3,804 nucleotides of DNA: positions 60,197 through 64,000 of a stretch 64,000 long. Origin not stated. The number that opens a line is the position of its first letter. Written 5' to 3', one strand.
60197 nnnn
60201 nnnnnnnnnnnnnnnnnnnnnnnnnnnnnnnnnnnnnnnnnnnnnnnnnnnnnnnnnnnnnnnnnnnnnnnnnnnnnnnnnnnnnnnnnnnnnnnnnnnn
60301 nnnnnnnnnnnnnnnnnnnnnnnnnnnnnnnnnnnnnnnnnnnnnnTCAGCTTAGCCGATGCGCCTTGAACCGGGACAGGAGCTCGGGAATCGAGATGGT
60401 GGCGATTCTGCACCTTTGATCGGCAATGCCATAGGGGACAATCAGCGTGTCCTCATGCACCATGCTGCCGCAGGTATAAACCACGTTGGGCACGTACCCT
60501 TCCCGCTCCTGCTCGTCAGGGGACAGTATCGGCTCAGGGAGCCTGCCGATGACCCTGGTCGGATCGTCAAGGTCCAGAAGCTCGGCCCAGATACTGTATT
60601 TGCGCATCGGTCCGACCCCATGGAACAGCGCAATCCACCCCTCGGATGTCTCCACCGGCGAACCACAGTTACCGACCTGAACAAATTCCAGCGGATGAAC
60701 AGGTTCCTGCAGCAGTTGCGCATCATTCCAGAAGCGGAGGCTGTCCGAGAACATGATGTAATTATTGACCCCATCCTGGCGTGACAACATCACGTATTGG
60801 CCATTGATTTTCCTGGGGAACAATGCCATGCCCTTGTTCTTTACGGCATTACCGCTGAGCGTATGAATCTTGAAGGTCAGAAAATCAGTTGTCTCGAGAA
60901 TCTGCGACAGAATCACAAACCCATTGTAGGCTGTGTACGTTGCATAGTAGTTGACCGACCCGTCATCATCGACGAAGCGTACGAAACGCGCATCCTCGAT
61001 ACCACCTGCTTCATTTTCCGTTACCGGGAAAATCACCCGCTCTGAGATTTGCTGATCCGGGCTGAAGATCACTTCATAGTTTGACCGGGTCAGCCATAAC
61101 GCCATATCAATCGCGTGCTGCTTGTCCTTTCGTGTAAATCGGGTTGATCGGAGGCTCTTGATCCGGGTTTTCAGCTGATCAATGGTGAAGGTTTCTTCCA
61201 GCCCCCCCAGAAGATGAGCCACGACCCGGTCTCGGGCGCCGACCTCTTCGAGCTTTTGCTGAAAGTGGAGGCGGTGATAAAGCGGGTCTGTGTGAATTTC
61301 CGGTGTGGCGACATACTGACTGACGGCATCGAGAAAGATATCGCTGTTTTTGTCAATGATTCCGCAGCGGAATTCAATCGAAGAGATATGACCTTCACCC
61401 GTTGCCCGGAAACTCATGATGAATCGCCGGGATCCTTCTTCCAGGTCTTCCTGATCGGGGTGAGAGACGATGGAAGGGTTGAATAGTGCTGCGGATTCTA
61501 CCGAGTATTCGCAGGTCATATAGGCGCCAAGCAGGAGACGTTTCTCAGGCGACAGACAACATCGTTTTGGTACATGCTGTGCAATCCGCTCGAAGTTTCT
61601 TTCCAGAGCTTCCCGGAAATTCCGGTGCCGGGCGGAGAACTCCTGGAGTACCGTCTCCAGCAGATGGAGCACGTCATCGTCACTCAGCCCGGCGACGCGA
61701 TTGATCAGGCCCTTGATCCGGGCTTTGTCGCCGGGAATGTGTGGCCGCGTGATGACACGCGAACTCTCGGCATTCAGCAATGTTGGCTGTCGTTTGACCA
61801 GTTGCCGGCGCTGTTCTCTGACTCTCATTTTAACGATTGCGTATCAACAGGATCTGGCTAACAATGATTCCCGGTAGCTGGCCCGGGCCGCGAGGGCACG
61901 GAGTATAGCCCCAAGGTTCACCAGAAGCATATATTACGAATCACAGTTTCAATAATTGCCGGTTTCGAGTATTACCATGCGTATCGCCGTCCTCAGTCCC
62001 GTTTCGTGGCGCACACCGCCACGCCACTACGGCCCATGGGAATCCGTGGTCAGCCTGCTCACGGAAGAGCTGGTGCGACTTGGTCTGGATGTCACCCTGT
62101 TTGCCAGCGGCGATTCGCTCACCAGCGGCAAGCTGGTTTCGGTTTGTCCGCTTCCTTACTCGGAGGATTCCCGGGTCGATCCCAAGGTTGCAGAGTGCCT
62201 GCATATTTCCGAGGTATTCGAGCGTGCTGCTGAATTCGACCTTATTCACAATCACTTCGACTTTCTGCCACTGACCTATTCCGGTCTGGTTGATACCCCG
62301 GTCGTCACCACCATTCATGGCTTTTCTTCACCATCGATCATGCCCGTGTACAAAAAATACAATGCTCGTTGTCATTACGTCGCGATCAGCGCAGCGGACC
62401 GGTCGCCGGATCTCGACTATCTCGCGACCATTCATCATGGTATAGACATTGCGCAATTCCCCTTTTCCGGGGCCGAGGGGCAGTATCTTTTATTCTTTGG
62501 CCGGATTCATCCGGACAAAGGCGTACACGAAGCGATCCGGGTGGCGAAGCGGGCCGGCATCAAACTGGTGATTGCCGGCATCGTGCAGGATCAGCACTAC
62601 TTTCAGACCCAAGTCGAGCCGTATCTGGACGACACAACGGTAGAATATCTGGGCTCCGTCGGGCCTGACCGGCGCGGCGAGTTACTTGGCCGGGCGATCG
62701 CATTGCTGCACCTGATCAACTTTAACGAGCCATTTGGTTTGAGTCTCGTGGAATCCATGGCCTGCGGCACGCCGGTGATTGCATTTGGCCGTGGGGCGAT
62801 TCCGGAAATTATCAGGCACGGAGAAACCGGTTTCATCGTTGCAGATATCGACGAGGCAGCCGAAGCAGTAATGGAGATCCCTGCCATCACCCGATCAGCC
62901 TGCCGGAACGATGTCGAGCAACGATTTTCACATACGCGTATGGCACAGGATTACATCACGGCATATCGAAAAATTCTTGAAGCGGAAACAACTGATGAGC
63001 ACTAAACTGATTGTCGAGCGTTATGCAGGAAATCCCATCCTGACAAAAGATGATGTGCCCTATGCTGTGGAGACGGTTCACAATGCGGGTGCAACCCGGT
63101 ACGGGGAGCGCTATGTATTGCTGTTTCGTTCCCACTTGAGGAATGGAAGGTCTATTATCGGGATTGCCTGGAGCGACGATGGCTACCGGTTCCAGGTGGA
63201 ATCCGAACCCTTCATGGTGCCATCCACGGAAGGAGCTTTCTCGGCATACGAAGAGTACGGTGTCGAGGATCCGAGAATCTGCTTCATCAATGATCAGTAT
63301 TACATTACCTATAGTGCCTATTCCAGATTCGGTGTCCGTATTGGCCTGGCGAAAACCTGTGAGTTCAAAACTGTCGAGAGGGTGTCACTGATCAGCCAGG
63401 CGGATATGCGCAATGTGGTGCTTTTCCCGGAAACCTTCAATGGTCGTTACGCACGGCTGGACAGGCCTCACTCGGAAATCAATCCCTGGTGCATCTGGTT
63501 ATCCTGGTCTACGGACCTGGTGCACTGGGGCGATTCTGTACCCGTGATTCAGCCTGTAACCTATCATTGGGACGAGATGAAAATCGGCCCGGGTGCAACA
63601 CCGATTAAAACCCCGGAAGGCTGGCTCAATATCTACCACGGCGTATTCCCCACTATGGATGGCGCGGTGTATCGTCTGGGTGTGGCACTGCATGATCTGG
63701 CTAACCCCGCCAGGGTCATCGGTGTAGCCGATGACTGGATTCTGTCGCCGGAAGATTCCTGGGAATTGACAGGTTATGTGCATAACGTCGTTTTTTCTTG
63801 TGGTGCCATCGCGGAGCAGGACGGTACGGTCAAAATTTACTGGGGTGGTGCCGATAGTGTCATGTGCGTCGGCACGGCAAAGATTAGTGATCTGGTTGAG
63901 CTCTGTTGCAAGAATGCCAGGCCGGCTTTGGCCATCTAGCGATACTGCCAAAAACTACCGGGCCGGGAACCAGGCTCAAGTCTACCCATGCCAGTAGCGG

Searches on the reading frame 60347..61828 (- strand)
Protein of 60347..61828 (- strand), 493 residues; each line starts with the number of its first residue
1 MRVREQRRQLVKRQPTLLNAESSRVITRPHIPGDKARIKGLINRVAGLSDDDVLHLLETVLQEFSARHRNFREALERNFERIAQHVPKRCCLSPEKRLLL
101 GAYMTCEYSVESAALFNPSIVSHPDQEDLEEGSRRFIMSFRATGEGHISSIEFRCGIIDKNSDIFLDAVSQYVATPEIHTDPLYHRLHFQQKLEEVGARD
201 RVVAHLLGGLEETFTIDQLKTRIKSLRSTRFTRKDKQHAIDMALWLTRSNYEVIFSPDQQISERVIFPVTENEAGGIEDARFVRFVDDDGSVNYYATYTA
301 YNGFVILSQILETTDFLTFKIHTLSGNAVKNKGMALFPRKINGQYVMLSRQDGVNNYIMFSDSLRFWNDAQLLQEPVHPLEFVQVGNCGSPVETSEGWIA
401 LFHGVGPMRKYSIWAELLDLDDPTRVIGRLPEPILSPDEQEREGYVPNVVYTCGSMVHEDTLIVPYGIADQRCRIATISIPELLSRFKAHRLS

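Call 72: search_protein_families(library=ncbifam, proteins=[window:60347-61828:-], max_evalue=1e-10)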
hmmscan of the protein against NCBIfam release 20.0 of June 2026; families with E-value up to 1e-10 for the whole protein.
window:60347-61828:- (493 aa): 2 families
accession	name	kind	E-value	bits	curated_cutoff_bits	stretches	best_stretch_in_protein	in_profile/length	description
NF050092.1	BtaManbiosPhlase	equivalog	1.6e-41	142.4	550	1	246-486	111-349/351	BtaManbiosPhlase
NF052550.1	BManbPhaseBMBP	equivalog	1.4e-40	139.5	450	1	262-480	75-291/296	beta-1,2-mannobiose phosphorylase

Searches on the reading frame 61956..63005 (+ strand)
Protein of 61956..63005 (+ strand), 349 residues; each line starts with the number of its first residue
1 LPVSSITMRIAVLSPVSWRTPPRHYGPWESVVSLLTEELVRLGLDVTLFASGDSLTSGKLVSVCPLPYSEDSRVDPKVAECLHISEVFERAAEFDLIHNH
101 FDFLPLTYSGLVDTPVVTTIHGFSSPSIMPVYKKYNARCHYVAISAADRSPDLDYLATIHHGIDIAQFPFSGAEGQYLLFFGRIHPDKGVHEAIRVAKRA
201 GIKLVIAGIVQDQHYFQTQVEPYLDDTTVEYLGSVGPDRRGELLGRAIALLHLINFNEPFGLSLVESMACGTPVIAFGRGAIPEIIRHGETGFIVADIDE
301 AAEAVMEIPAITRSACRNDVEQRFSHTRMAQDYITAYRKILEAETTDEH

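Call 50: search_protein_families(library=ncbifam, proteins=[window:61956-63005:+], max_evalue=1e-8)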
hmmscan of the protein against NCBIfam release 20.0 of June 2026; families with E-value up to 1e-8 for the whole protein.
window:61956-63005:+ (349 aa): 11 families
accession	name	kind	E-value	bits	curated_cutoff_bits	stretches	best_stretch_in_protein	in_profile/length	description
NF041010.1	glycosy_Agl16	equivalog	1.1e-20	73.9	575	1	167-308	171-315/352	glycosylation protein Agl16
TIGR03999.1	thiol_BshA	equivalog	1.5e-16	60.4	273.7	1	195-341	223-374/375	N-acetyl-alpha-D-glucosaminyl L-malate synthase BshA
TIGR02149.1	glgA_Coryne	subfamily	1.2e-14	54.3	302.4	1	176-340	205-390/391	glycogen synthase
NF041876.1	EPS_EpsE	equivalog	7.6e-13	48.4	400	1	178-331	217-387/389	exopolysaccharide biosynthesis GT4 family glycosyltransferase EpsE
NF038229.1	Glyco4_Geo_Pelo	equivalog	8.1e-12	44.8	400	1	176-341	162-337/338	GPMC system family 4 glycosyltransferase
NF053787.1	GlcN_PG_synth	equivalog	2.9e-11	42.8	480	1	178-341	200-360/361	N-acetylglucosaminyl phosphatidylglycerol synthase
TIGR03088.1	stp2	hypoth_equivalog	2.2e-10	40.2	409.05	1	200-341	228-374/374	TIGR03088 family PEP-CTERM/XrtA system glycosyltransferase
NF012028.0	PRK15484.1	subfamily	2e-09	37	618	1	174-303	192-333/380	lipopolysaccharide N-acetylglucosaminyltransferase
TIGR03449.1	mycothiol_MshA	equivalog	2.3e-09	36.7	462.5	0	246-303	302-359/406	D-inositol-3-phosphate glycosyltransferase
NF046085.1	XrtY_assoc_Gly1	equivalog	2.5e-09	36.5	400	1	177-342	211-386/387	XrtY-associated glycosyltransferase XYAG1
NF038295.1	EPS_HpsP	equivalog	6.4e-09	35.3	550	0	176-341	208-388/388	hormogonium polysaccharide biosynthesis glycosyltransferase HpsP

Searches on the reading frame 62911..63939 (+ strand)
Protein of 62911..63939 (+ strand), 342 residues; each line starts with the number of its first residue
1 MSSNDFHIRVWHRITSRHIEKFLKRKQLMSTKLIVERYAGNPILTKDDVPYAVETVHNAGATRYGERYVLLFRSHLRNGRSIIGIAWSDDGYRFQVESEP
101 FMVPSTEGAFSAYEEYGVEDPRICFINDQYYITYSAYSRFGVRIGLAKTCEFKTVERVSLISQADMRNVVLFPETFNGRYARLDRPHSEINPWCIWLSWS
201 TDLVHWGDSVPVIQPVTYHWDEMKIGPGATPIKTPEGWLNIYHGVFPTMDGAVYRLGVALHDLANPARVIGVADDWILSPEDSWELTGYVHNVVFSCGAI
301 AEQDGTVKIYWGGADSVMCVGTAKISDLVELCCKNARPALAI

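Call 50: search_protein_families(library=ncbifam, proteins=[window:62911-63939:+], max_evalue=1e-8)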
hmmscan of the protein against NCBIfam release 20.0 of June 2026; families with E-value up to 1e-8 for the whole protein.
window:62911-63939:+ (342 aa): 3 families
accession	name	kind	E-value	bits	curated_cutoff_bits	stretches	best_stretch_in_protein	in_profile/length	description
NF050092.1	BtaManbiosPhlase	equivalog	2.8e-68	230.4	550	1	81-330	107-348/351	BtaManbiosPhlase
NF052550.1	BManbPhaseBMBP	equivalog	8e-57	192.8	450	1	35-326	4-292/296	beta-1,2-mannobiose phosphorylase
NF058598.1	BetMansidBT3780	equivalog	1.6e-18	67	550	1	44-160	50-173/366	beta-1,2-mannosidase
